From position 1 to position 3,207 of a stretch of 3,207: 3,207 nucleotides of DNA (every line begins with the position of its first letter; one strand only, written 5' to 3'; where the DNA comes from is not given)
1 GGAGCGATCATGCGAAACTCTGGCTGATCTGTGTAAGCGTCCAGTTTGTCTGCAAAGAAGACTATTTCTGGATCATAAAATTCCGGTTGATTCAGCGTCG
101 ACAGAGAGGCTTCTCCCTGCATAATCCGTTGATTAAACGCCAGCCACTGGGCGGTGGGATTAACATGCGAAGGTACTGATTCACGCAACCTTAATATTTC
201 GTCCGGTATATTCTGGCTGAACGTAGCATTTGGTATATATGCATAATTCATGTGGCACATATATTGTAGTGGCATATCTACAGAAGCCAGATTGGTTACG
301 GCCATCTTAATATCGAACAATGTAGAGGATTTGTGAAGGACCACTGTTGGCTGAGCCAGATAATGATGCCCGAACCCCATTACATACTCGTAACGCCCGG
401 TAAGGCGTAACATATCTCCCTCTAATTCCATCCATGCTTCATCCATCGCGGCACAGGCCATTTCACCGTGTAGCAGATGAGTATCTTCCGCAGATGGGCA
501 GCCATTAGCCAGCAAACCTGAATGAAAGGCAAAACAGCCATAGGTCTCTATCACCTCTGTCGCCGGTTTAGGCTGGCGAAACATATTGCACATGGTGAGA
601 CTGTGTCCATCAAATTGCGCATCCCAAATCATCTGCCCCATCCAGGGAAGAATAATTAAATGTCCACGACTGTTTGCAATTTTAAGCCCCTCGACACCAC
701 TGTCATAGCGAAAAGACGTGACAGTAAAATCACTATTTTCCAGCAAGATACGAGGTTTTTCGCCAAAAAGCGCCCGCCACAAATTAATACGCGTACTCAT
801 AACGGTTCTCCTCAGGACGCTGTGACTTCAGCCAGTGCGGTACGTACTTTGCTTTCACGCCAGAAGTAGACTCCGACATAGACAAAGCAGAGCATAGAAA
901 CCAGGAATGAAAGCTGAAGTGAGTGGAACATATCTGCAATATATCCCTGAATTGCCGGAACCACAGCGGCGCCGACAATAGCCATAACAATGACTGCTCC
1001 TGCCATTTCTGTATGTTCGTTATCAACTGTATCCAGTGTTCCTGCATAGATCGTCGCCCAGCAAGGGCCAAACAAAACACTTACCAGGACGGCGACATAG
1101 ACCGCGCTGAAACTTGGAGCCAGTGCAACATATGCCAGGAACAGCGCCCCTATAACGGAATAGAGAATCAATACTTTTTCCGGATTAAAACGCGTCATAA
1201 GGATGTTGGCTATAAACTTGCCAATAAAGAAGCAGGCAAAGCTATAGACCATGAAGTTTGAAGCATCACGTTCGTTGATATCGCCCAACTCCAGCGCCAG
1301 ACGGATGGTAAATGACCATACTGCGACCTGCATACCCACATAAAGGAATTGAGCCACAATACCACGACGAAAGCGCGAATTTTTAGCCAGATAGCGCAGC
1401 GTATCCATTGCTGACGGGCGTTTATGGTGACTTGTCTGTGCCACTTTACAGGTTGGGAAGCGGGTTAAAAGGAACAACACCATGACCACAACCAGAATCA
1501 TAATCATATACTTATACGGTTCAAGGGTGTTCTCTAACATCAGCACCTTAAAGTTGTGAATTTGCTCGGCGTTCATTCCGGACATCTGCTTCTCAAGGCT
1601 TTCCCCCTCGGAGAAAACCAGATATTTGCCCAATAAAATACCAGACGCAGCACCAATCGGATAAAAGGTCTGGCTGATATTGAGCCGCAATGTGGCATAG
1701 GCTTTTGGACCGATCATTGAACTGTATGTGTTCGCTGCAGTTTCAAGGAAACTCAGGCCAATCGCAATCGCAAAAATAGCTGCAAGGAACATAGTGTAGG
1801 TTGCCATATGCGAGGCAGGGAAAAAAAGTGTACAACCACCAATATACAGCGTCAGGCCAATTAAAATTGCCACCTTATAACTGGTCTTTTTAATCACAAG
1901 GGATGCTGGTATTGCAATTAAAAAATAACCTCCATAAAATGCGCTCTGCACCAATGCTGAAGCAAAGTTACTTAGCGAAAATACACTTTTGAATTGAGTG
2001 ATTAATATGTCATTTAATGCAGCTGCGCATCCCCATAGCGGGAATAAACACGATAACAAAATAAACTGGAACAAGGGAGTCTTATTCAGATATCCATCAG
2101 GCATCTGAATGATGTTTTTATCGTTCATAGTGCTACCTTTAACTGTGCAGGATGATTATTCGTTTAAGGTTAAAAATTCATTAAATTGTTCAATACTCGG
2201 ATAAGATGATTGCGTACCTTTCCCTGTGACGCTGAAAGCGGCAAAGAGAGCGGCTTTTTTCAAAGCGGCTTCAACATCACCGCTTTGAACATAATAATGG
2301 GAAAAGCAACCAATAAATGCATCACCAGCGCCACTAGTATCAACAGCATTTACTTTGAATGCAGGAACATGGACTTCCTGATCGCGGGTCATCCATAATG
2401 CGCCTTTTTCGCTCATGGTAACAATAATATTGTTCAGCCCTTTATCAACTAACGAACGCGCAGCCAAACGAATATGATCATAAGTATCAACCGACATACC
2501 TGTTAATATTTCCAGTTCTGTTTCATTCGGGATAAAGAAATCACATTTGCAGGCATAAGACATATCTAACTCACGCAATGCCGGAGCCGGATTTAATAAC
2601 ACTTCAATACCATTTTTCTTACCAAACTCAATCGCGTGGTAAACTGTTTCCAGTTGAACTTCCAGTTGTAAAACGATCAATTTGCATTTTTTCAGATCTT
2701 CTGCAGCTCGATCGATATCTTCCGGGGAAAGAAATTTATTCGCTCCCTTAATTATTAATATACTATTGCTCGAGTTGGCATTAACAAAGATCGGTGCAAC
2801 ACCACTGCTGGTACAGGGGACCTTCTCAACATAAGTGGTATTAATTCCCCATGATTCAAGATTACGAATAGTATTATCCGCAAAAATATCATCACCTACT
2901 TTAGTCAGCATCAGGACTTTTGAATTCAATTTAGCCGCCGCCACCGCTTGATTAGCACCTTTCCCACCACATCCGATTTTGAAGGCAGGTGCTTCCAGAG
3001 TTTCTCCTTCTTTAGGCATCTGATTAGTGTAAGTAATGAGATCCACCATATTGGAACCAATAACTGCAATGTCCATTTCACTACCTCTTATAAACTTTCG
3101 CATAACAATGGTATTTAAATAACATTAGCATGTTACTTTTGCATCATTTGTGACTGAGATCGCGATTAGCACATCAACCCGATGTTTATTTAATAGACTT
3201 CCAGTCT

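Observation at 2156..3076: Kinase substrate call rests on context, not on sequence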

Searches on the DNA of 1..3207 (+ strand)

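Call 4: search_dna_similar(query=window:1-3207:+, collection=ecoli_genomes, mode=near, max_rows=15)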
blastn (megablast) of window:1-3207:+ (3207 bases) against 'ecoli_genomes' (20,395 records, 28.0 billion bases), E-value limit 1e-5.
Records with a match: 1622; places in all: 1706; records where one place covers at least 80% of the query: 1597.
Genomes with a match: 1621 of 5426; with a place that covers at least 80% of the query: 1596. Places per genome that has any: lowest 1, median 1, highest 3. On chromosomes: 1705 places; on plasmids: 1.
Best place of each record, by identity: >=99% 769; 95-99% 853.
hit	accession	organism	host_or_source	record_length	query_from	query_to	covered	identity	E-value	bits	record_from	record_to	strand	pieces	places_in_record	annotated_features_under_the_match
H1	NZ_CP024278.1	Escherichia coli strain ATCC 43896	Homo sapiens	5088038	1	3207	100%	99.8%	0e+0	5895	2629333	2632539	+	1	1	fucP: L-fucose:H+ symporter permease | rbsK: ribokinase | aldose 1-epimerase family protein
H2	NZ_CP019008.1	Escherichia coli strain Ecol_AZ159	Homo sapiens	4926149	1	3207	100%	99.8%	0e+0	5895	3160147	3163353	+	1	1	fucP: L-fucose:H+ symporter permease | rbsK: ribokinase | aldose 1-epimerase family protein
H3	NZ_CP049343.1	Escherichia coli strain UMB200201_11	Homo sapiens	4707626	1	3207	100%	99.8%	0e+0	5895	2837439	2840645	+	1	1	fucP: L-fucose:H+ symporter permease | rbsK: ribokinase | aldose 1-epimerase family protein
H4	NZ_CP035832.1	Escherichia coli strain 025542-1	Homo sapiens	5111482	1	3207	100%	99.8%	0e+0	5895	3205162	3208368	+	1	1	fucP: L-fucose:H+ symporter permease | rbsK: ribokinase | aldose 1-epimerase family protein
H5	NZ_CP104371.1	Escherichia coli strain 2021CK-01784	Homo sapiens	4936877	1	3207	100%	99.8%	0e+0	5895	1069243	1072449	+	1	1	fucP: L-fucose:H+ symporter permease | rbsK: ribokinase | aldose 1-epimerase family protein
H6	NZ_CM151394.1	Escherichia coli strain M114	Burramys parvus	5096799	1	3207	100%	99.8%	0e+0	5895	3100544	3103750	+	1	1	fucP: L-fucose:H+ symporter permease | rbsK: ribokinase | aldose 1-epimerase family protein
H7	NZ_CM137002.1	Escherichia coli strain LSC52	Homo sapiens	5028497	1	3207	100%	99.8%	0e+0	5895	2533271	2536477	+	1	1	fucP: L-fucose:H+ symporter permease | rbsK: ribokinase | aldose 1-epimerase family protein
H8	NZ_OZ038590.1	Escherichia coli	-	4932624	1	3207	100%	99.8%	0e+0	5895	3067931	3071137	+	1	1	fucP: L-fucose:H+ symporter permease | rbsK: ribokinase | aldose 1-epimerase family protein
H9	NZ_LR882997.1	Escherichia coli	-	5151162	1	3207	100%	99.8%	0e+0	5895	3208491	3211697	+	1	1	fucP: L-fucose:H+ symporter permease | rbsK: ribokinase | aldose 1-epimerase family protein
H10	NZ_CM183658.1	Escherichia coli strain GmF046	Homo sapiens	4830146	1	3207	100%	99.8%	0e+0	5895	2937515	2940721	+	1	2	fucP: L-fucose:H+ symporter permease | rbsK: ribokinase | aldose 1-epimerase family protein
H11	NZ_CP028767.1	Escherichia coli strain A7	Orangutan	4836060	1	3207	100%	99.8%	0e+0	5890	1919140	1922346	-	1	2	fucP: L-fucose:H+ symporter permease | rbsK: ribokinase | aldose 1-epimerase family protein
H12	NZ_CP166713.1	Escherichia coli strain CEA601S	Human biopsy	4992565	1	3207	100%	99.8%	0e+0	5890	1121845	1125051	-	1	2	fucP: L-fucose:H+ symporter permease | rbsK: ribokinase | aldose 1-epimerase family protein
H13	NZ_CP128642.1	Escherichia coli strain WL164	Homo sapiens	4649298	1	3207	100%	99.8%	0e+0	5890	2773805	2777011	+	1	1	fucP: L-fucose:H+ symporter permease | rbsK: ribokinase | aldose 1-epimerase family protein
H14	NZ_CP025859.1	Escherichia coli strain 504239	Homo sapiens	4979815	1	3207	100%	99.7%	0e+0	5873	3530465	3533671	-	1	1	fucP: L-fucose:H+ symporter permease | rbsK: ribokinase | aldose 1-epimerase family protein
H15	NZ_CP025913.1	Escherichia coli strain 203740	Homo sapiens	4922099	1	3207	100%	99.7%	0e+0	5873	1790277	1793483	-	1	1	fucP: L-fucose:H+ symporter permease | rbsK: ribokinase | aldose 1-epimerase family protein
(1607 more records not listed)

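Call 7: get_annotated_region(hit=H1, flank=6000)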
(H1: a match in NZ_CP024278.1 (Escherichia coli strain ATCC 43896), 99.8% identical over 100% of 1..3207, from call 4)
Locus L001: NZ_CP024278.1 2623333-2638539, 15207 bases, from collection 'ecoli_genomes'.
description: Escherichia coli strain ATCC 43896 chromosome, complete genome
organism: Escherichia coli strain ATCC 43896 (NCBI taxid 562)
replicon: chromosome; assembly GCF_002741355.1
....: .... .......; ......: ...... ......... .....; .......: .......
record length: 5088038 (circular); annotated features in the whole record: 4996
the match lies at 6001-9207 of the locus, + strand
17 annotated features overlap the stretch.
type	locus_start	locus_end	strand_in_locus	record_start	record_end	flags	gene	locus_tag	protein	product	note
CDS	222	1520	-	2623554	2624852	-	-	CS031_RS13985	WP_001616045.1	anaerobic C4-dicarboxylate transporter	-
CDS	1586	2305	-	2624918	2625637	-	-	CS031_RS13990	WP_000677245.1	aspartate/glutamate racemase family protein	-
CDS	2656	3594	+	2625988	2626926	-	hypT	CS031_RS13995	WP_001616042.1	hypochlorite stress DNA-binding transcriptional regulator HypT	-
CDS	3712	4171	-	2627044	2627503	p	tnpA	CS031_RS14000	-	IS200/IS605 family transposase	frameshifted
CDS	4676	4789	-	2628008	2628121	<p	-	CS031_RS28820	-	DUF3927 domain-containing protein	incomplete; partial in the middle of a contig; missing C-terminus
CDS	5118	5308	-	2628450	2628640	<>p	-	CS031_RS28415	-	hypothetical protein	frameshifted; incomplete; partial in the middle of a contig; missing N-terminus and C-terminus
CDS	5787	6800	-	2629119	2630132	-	-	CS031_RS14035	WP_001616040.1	aldose 1-epimerase family protein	-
CDS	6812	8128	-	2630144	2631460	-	fucP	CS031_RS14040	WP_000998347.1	L-fucose:H+ symporter permease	-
CDS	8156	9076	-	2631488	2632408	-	rbsK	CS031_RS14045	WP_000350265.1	ribokinase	-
CDS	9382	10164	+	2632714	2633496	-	-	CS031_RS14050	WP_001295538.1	DeoR family transcriptional regulator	-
CDS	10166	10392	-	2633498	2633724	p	-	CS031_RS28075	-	acetolactate synthase small subunit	with IlvB catalyzes the formation of 2-acetolactate from pyruvate, the small subunit is required for full activity and ...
CDS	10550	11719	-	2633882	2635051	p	-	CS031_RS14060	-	IS3-like element ISEc52 family transposase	frameshifted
CDS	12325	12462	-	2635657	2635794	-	-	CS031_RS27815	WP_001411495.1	hypothetical protein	-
CDS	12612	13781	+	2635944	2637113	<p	-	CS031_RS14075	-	UxaA family hydrolase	frameshifted; internal stop; incomplete; partial in the middle of a contig; missing N-terminus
CDS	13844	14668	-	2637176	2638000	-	agaR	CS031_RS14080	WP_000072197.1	aga operon transcriptional regulator AgaR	-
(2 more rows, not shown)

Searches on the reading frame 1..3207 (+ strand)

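Call 61: profile_search(protein=L001:5787-6800:-)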
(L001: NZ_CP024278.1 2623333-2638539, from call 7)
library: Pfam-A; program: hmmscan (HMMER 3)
A. the first sequence (337 residues): domains with independent E <= 10: 2; with E <= 0.001: 2
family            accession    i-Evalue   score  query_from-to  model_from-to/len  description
DUF4432           PF14486.12    1.9e-07    30.6     214-335       182-303/304  Domain of unknown function (DUF4432)
DUF4432           PF14486.12    2.4e-06    27.0      34-187         2-170/304  Domain of unknown function (DUF4432)
